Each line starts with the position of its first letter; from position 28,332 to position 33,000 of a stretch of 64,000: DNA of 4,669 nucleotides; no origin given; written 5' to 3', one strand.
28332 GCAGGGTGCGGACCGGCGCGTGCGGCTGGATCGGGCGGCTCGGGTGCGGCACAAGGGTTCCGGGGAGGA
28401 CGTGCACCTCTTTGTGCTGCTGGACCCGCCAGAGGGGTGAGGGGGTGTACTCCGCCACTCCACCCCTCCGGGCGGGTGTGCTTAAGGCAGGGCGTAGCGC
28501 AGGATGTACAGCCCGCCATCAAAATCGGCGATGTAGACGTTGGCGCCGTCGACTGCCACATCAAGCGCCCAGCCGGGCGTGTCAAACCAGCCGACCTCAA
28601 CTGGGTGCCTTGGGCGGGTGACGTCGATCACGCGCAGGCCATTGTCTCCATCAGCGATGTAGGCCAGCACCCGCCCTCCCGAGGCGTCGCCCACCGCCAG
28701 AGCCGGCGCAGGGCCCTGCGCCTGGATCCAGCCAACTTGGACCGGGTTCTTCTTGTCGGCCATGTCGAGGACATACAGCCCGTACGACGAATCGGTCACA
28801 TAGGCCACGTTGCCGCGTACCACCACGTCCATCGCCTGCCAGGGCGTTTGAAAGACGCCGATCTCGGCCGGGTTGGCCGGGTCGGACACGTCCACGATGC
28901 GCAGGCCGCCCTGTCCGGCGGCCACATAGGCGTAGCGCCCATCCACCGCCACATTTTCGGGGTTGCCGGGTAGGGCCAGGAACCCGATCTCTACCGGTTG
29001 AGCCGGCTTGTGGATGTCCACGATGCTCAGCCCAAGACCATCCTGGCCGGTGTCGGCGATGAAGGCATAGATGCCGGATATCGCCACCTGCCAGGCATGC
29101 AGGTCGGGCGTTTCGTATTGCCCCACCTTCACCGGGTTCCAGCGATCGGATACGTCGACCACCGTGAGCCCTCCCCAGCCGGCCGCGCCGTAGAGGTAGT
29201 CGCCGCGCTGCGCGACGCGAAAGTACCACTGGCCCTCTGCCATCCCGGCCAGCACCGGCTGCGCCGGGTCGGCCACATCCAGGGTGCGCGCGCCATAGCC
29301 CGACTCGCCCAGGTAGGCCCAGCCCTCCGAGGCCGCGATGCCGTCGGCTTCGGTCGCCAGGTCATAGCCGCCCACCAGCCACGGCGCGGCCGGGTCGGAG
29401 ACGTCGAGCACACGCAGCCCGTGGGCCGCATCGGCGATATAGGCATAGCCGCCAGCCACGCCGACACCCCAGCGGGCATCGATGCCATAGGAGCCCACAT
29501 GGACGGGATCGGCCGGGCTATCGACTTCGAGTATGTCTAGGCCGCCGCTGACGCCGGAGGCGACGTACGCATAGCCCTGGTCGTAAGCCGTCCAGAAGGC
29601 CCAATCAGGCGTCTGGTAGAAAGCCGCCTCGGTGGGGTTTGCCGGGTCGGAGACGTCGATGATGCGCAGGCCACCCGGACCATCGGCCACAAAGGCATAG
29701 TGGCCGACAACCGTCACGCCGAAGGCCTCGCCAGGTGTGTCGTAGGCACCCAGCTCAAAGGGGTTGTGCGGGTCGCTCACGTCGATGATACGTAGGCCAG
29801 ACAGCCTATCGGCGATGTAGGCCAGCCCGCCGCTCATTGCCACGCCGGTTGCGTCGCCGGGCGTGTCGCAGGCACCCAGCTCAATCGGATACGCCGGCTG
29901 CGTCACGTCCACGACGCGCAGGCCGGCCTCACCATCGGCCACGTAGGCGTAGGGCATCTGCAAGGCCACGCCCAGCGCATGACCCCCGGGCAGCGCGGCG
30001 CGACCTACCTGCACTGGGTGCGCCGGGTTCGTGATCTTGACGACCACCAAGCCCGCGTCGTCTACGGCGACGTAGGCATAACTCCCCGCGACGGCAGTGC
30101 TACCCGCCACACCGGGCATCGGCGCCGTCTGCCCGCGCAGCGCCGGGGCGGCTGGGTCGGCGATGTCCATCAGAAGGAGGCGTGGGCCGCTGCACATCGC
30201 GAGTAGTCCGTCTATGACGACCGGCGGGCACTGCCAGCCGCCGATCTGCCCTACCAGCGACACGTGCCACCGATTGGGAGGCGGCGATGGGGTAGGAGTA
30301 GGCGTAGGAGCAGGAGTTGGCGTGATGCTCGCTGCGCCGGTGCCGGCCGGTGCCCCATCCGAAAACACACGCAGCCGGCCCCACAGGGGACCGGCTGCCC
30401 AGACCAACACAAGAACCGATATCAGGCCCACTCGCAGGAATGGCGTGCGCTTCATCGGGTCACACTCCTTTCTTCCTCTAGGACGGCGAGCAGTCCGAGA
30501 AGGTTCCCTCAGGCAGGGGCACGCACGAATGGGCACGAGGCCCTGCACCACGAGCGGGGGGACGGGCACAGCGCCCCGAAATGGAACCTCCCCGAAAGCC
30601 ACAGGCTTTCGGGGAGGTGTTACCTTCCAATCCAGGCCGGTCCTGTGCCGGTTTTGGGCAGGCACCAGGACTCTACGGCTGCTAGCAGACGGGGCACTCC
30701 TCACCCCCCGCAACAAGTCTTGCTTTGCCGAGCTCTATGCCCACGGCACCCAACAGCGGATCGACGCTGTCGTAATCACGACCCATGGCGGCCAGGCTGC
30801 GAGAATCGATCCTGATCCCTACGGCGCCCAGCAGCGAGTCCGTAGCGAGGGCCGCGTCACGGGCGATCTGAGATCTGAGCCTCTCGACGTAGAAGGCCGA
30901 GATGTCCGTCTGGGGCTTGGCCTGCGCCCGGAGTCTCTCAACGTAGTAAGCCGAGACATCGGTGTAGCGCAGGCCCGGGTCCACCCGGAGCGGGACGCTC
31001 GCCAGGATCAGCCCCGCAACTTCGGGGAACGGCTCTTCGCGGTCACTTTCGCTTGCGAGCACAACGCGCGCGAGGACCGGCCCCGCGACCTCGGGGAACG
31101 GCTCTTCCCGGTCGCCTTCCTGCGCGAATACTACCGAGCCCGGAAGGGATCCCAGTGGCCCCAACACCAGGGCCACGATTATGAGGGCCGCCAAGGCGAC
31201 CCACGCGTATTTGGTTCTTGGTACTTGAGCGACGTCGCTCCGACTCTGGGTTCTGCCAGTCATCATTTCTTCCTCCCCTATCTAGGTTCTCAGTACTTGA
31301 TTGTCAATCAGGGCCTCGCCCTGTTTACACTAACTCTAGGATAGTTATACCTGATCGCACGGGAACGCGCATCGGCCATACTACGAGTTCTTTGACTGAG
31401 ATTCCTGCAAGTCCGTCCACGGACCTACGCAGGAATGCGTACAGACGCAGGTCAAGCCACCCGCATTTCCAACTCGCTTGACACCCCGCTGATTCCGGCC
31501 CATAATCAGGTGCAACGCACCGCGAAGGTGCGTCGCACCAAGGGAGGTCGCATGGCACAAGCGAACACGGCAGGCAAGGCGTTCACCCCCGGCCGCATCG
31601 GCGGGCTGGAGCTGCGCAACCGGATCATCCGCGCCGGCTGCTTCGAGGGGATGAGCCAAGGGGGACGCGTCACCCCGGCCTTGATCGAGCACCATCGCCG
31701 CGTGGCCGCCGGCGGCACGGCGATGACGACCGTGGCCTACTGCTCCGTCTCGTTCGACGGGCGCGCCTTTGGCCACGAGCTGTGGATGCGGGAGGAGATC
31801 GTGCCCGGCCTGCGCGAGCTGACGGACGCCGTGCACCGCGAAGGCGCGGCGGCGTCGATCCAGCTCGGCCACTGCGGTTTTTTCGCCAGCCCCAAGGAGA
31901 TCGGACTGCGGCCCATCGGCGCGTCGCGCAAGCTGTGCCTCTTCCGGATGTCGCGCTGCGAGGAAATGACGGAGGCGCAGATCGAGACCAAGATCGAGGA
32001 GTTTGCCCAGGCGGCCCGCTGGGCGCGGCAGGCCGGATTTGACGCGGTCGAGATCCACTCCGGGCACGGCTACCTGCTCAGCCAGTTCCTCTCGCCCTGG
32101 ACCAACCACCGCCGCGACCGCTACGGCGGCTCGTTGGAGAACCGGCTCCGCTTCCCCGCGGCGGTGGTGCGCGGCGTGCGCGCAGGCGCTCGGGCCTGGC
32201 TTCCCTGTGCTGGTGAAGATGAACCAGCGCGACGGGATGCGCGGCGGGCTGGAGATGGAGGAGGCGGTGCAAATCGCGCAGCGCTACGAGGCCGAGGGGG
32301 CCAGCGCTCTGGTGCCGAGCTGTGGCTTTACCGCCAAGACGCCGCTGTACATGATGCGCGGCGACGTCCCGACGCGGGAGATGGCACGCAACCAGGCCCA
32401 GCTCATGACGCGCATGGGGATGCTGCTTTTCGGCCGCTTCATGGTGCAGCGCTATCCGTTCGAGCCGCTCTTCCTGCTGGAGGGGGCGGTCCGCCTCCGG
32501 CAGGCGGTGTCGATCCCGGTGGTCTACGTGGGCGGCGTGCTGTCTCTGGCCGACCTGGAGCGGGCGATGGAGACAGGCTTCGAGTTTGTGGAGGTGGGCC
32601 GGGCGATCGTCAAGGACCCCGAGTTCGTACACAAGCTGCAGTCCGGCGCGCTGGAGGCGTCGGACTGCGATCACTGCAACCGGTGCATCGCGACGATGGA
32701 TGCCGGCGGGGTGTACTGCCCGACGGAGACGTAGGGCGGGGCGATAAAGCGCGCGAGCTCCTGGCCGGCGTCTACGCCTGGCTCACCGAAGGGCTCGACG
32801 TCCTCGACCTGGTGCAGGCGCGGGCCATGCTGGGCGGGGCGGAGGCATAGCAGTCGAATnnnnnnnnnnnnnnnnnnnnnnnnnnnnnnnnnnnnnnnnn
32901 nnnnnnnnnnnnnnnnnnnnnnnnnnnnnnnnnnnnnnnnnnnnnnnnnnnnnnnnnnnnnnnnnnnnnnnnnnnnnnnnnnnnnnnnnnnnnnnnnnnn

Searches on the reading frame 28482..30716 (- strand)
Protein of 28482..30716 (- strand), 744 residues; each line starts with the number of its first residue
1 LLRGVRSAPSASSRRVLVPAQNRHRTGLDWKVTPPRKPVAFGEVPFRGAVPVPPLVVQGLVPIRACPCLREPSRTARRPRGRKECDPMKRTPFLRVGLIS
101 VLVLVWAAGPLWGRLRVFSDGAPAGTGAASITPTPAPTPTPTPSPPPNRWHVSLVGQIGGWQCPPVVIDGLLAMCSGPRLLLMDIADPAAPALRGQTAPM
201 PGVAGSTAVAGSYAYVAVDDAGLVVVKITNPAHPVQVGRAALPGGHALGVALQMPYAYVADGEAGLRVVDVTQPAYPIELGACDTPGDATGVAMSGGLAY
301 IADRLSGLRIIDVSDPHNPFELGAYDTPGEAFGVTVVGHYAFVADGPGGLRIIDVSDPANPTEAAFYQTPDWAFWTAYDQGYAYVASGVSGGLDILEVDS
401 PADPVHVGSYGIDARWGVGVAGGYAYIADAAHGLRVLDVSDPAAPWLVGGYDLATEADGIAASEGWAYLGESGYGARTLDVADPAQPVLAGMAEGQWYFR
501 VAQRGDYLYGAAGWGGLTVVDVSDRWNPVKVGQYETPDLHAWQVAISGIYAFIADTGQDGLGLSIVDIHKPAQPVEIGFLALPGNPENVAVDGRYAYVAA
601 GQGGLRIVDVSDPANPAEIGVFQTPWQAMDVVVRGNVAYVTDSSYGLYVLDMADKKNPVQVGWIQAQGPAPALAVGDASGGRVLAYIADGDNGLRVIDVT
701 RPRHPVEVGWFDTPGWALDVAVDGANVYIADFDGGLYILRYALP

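Call 18: search_protein_families(library=pfam, proteins=[window:28482-30716:-], max_evalue=0.001)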
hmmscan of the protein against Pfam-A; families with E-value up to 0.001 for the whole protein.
window:28482-30716:- (744 aa): 2 families
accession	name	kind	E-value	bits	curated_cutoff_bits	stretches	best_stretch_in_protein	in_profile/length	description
PF08309.17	LVIVD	-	1.1e-116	380.4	20.2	10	584-624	2-42/42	LVIVD repeat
PF09826.15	Beta_propel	-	0.00062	19.2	22.4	0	588-729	16-127/495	Beta propeller domain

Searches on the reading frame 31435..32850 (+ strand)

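Call 18: search_protein_families(library=pfam, proteins=[window:31435-32850:+], max_evalue=0.001)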
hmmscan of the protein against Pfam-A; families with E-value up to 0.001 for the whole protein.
window:31435-32850:+ (471 aa): 1 family
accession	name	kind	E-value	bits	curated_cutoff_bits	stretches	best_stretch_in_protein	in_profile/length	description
PF00724.26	Oxidored_FMN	-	6e-44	151.1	27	1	50-250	3-214/342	NADH:flavin oxidoreductase / NADH oxidase family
